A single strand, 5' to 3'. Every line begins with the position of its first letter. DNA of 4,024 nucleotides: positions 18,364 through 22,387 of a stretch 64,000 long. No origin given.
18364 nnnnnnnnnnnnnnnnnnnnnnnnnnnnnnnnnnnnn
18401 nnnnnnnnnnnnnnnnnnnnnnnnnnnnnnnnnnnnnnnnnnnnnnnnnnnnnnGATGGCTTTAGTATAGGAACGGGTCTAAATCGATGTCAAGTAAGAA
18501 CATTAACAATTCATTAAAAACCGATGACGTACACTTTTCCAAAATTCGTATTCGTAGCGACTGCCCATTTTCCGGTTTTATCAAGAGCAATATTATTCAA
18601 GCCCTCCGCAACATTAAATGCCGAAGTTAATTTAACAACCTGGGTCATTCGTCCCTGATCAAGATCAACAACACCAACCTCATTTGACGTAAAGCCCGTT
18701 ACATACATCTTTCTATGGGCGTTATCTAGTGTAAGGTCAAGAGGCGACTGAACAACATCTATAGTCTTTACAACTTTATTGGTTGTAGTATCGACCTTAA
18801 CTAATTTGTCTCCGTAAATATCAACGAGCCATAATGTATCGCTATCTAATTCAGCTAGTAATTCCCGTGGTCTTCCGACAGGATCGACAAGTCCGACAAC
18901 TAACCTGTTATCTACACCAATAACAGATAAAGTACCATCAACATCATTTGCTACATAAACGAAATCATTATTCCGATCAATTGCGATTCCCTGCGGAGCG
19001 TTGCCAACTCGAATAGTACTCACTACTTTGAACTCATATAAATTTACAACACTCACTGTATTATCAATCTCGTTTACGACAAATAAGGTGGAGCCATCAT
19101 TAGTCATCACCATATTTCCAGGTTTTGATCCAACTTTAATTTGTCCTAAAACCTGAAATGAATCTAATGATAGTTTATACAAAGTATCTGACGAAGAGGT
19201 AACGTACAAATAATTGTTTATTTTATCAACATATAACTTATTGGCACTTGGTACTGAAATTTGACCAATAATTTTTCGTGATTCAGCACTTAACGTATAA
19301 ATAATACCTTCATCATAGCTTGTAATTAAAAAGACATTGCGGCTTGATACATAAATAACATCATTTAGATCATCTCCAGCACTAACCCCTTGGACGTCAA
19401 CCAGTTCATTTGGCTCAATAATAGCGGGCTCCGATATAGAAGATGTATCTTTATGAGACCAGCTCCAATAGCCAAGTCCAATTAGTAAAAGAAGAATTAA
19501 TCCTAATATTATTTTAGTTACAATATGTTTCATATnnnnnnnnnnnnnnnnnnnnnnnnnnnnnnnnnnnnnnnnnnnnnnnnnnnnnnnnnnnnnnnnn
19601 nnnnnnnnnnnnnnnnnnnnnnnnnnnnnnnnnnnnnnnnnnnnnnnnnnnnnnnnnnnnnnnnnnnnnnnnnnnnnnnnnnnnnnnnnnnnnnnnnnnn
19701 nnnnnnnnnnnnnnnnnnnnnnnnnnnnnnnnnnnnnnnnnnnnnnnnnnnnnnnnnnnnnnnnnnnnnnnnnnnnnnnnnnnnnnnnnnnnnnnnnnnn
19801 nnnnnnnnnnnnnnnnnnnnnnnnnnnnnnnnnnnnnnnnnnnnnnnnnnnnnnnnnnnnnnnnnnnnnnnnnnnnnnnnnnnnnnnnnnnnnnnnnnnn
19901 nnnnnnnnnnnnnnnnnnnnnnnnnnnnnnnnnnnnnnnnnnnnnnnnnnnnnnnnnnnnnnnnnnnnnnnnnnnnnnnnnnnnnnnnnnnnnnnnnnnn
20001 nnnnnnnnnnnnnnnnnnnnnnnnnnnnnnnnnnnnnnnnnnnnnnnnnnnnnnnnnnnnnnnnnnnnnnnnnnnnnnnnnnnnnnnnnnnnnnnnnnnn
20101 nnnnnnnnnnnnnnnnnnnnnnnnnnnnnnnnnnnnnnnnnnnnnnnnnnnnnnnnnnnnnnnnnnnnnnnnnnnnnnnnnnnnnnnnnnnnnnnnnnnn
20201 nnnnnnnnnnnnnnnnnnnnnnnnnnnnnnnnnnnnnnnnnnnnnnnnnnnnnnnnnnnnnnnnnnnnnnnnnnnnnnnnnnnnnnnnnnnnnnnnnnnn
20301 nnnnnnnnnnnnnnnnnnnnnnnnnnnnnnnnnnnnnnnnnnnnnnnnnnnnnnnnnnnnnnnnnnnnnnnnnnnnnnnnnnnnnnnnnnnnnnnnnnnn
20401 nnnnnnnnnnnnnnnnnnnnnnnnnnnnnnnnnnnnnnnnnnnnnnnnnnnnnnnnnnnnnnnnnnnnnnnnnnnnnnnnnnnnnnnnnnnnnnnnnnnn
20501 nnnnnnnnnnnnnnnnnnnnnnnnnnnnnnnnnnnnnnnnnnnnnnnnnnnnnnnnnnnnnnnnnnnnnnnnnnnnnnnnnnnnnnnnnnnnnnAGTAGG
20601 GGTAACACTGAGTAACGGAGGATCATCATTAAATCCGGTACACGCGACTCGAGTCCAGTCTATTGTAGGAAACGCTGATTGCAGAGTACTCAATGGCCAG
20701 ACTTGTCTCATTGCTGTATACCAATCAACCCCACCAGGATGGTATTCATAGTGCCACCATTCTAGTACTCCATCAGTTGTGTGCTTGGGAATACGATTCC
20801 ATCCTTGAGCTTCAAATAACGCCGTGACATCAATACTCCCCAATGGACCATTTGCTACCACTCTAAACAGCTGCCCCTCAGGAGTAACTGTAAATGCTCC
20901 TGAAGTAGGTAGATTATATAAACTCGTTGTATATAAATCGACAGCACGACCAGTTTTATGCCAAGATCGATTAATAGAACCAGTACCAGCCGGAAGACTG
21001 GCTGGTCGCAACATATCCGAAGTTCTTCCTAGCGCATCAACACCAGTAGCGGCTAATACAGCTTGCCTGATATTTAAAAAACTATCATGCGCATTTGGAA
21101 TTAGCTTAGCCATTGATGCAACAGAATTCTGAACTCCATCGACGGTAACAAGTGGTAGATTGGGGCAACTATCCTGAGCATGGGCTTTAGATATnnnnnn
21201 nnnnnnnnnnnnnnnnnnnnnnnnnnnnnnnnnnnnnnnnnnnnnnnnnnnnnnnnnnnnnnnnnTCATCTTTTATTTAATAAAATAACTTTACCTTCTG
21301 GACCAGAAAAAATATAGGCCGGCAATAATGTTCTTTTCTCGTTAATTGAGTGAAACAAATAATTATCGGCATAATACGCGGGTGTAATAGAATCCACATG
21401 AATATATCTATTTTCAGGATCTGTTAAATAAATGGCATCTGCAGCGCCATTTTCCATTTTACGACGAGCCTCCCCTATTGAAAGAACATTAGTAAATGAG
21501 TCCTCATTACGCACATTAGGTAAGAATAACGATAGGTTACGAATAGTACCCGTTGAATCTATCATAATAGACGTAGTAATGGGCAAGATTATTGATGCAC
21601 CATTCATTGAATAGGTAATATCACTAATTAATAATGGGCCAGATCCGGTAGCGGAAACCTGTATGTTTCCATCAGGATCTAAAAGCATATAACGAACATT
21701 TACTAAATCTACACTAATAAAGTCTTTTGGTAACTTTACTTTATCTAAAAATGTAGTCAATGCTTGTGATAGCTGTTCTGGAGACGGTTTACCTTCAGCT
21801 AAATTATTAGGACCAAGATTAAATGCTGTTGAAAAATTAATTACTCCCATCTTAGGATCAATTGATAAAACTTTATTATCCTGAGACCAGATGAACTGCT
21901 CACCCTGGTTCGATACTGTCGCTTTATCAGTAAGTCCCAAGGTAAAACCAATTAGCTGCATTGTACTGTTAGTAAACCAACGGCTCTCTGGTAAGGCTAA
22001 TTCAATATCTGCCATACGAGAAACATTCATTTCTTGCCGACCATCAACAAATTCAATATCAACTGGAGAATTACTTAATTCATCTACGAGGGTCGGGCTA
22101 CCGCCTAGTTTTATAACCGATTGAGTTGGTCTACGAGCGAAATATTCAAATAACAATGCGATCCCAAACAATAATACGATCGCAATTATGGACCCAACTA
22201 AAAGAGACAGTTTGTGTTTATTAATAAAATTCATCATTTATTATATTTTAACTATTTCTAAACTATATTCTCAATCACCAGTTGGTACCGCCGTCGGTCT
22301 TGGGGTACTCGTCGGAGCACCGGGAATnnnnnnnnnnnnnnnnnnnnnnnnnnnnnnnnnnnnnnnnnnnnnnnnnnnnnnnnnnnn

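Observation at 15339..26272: About 11 kb battery of secreted peptidoglycan-remodelling proteins inserted between tatD/secY and the ruvX/pilM-like genes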

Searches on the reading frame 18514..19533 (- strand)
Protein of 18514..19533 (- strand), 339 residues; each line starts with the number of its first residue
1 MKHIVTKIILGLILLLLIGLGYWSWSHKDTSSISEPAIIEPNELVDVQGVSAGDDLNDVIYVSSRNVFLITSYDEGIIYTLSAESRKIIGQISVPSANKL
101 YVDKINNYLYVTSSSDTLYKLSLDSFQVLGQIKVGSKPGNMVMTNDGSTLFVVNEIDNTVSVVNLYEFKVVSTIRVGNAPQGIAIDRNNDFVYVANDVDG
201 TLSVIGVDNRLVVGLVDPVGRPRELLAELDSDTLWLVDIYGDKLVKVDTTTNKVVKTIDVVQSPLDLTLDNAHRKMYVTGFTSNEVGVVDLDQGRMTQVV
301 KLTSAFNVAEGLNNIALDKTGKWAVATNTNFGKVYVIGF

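Call 3: search_protein_families(library=pfam, proteins=[window:18514-19533:-], max_evalue=0.01)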
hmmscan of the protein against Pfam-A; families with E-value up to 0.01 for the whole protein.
window:18514-19533:- (339 aa): 7 families
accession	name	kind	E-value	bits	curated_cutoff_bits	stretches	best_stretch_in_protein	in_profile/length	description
PF10282.15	Lactonase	-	2.5e-08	34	21.7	1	126-208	27-274/344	Lactonase, 7-bladed beta-propeller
PF21783.3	YNCE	-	4e-07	30.1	27.1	1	98-274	159-339/339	YNCE-like beta-propeller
PF02239.22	Cytochrom_D1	-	9.5e-07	28.1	25.5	1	141-331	41-240/368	Cytochrome D1 heme domain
PF25174.1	Beta-prop_THOC3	-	3.3e-06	26.7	305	1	98-204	50-155/272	THOC3 beta-propeller domain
PF08450.18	SGL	-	8.1e-06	26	26.3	1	230-329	10-105/246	SMP-30/Gluconolactonase/LRE-like region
PF13570.13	Beta-prop_ACSF4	-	1.5e-05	25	133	1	64-205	18-160/329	Beta-alanine-activating enzyme, beta-propeller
PF01731.26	Arylesterase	-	0.0006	20.4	21.3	0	157-199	32-75/86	Arylesterase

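Call 8: search_protein_families(library=ncbifam, proteins=[window:18514-19533:-], max_evalue=0.1)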
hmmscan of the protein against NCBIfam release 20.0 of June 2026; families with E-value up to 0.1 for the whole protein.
window:18514-19533:- (339 aa): 12 families
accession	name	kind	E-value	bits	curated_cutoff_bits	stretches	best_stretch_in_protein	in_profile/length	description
TIGR03866.1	PQQ_ABC_repeats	subfamily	1.1e-22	80.5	287.3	2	104-186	50-133/310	PQQ-dependent catabolism-associated beta-propeller protein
NF052340.1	hydrazine_beta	equivalog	1.2e-17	64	560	3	102-195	40-134/372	hydrazine synthase subunit beta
NF052460.1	L-NosZ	equivalog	2.8e-15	55.8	700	2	133-264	129-260/480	clade III lactonase-type nitrous-oxide reductase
TIGR02276.1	beta_rpt_yvtn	repeat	8.8e-15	54.4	27.85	2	146-186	2-42/42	beta-propeller repeat protein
NF052342.1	hydrazine_BC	exception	3.8e-14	51.8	1250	2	122-195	67-140/690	hydrazine synthase subunit beta-gamma fusion subunit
NF052280.1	7_blade_YncE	equivalog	1.1e-13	50.8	400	2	161-337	58-243/338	7-bladed beta-propeller protein YncE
NF048007.1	MmpL3Stblzr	equivalog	5.2e-09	35.7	600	2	117-208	29-119/366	MmpL3/TtfA transport complex stabilizer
NF008258.1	PRK11028.1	equivalog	3e-07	29.8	370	0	133-167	173-207/330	6-phosphogluconolactonase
NF038117.1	choice_anch_I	subfamily_domain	1.5e-06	27.4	300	1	122-303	83-216/458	choice-of-anchor I family protein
NF053768.1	CIS12_fam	equivalog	6.1e-06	25.2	860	1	180-279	88-184/715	CIS12 family contractile injection system protein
TIGR03907.1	QH_beta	equivalog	1.1e-05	24.7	223.2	1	240-324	9-95/338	quinohemoprotein amine dehydrogenase subunit beta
NF050136.1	PGL_lacton_Staph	exception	0.00024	20.2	500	0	126-165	177-218/341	6-phosphogluconolactonase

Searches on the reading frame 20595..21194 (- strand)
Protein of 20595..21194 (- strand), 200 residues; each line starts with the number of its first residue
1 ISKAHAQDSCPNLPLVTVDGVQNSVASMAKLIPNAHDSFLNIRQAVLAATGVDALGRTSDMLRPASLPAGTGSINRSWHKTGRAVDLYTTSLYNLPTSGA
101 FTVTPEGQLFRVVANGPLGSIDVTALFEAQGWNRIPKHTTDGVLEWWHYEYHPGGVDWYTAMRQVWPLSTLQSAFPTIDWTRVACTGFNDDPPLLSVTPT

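Call 15: search_solved_structures(query=A1, max_evalue=10, show_alignments=3)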
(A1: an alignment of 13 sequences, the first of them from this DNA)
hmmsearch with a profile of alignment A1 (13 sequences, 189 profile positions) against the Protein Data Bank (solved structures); distinct sequences matched with E-value up to 10: 12.
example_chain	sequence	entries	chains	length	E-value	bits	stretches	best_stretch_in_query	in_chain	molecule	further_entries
4mo1_A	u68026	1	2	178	0.048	16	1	32-102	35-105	Antitermination protein Q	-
7ubm_Q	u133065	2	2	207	0.056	15.8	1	31-102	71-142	Antitermination protein Q | Antitermination protein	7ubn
7ubj_A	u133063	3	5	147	0.056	15.8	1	51-102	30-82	Antitermination protein Q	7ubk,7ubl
1r44_A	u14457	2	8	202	0.15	14.4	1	73-140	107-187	D-alanyl-D-alanine dipeptidase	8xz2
3r7k_A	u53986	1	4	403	0.43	12.9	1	67-99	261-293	Probable acyl CoA dehydrogenase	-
2nxi_A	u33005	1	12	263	1.4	11.3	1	44-94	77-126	2-dehydro-3-deoxyphosphooctonate aldolase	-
2nxg_A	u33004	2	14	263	1.4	11.2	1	44-94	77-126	2-dehydro-3-deoxyphosphooctonate aldolase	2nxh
2nwr_A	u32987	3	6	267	1.4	11.2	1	44-94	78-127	2-dehydro-3-deoxyphosphooctonate aldolase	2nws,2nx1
1lrn_A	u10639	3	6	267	1.4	11.2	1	44-94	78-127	KDO-8-phosphate synthetase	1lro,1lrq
1fwn_A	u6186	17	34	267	1.4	11.2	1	44-94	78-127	2-DEHYDRO-3-DEOXYPHOSPHOOCTONATE ALDOLASE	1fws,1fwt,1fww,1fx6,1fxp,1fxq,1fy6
2ef9_A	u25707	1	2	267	1.4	11.2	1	44-94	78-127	2-dehydro-3-deoxyphosphooctonate aldolase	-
2nx3_A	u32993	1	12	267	1.5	11.2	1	44-94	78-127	2-dehydro-3-deoxyphosphooctonate aldolase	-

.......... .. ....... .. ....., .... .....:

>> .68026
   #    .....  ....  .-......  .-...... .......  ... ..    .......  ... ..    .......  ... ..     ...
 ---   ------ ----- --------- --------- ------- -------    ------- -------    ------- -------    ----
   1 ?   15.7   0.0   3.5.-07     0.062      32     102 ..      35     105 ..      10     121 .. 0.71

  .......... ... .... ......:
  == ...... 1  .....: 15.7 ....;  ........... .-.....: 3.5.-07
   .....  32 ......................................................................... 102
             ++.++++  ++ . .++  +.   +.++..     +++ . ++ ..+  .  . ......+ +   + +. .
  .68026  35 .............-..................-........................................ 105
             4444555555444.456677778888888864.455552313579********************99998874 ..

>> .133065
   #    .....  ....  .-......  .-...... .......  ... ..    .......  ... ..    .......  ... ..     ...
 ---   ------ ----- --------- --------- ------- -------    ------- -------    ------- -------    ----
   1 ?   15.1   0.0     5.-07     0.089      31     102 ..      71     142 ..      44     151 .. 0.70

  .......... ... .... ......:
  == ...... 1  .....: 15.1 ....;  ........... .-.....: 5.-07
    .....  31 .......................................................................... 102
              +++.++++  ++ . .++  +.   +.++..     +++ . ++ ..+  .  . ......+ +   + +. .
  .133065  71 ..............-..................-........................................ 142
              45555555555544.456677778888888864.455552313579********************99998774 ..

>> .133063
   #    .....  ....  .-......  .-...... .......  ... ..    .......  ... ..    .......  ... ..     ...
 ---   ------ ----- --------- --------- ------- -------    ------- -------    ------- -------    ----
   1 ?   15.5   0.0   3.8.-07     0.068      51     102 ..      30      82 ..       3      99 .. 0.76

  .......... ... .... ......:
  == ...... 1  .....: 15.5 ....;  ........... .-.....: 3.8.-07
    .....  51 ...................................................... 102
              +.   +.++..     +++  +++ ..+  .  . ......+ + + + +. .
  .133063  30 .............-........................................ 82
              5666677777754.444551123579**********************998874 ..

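Call 16: search_protein_families(library=pfam, alignment_id=A1, max_evalue=10)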
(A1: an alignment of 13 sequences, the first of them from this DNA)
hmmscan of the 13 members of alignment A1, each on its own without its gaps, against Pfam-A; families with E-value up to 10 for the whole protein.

A. member 1, seq(200 aa): 2 families
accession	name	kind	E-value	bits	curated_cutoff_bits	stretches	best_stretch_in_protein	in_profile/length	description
PF02557.22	VanY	-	0.23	11.7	25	1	76-97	63-86/132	D-alanyl-D-alanine carboxypeptidase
PF16594.10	ATP-synt_Z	-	0.31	11.1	25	1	143-153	15-25/53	Putative AtpZ or ATP-synthase-associated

B. families by the number of members that match (of 13 scanned): 7 families
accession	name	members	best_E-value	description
PF13539.11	Peptidase_M15_4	10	0.00043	D-alanyl-D-alanine carboxypeptidase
PF05951.18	Peptidase_M15_2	6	0.023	Bacterial protein of unknown function (DUF882)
PF16594.10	ATP-synt_Z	4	0.12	Putative AtpZ or ATP-synthase-associated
PF00456.26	Transketolase_N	1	0.18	Transketolase, thiamine diphosphate binding domain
PF02557.22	VanY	1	0.23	D-alanyl-D-alanine carboxypeptidase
PF11994.14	DUF3489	1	0.23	Protein of unknown function (DUF3489)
PF01427.22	Peptidase_M15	1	0.38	D-ala-D-ala dipeptidase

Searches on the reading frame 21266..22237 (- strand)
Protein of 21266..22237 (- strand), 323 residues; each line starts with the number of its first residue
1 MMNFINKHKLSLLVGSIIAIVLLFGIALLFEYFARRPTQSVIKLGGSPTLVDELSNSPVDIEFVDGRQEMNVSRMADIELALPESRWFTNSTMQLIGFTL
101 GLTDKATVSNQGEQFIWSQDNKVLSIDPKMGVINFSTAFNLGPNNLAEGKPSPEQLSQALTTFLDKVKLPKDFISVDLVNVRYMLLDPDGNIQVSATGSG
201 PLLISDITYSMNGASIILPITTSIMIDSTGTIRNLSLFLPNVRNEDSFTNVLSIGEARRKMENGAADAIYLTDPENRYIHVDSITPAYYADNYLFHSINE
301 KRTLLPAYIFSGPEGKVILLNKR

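Call 3: search_protein_families(library=pfam, proteins=[window:21266-22237:-], max_evalue=0.01)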
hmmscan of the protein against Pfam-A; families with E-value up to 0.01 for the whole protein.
window:21266-22237:- (323 aa): 0 families

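Call 8: search_protein_families(library=ncbifam, proteins=[window:21266-22237:-], max_evalue=0.1)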
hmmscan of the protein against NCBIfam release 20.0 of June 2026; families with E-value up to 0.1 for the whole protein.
window:21266-22237:- (323 aa): 0 families

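Call 51: search_protein_families(library=phrogs, proteins=[window:21266-22237:-], max_evalue=0.1)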
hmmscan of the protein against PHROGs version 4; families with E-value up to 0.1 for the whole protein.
window:21266-22237:- (323 aa): 0 families

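Call 71: search_solved_structures(query=A6, max_evalue=10)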
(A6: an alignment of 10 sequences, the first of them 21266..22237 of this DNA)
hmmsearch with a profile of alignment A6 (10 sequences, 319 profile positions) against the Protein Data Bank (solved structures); distinct sequences matched with E-value up to 10: 1.
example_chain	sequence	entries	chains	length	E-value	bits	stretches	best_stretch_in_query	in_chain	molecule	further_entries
6z1p_BG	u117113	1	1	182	0.71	12.1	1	135-185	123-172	mS76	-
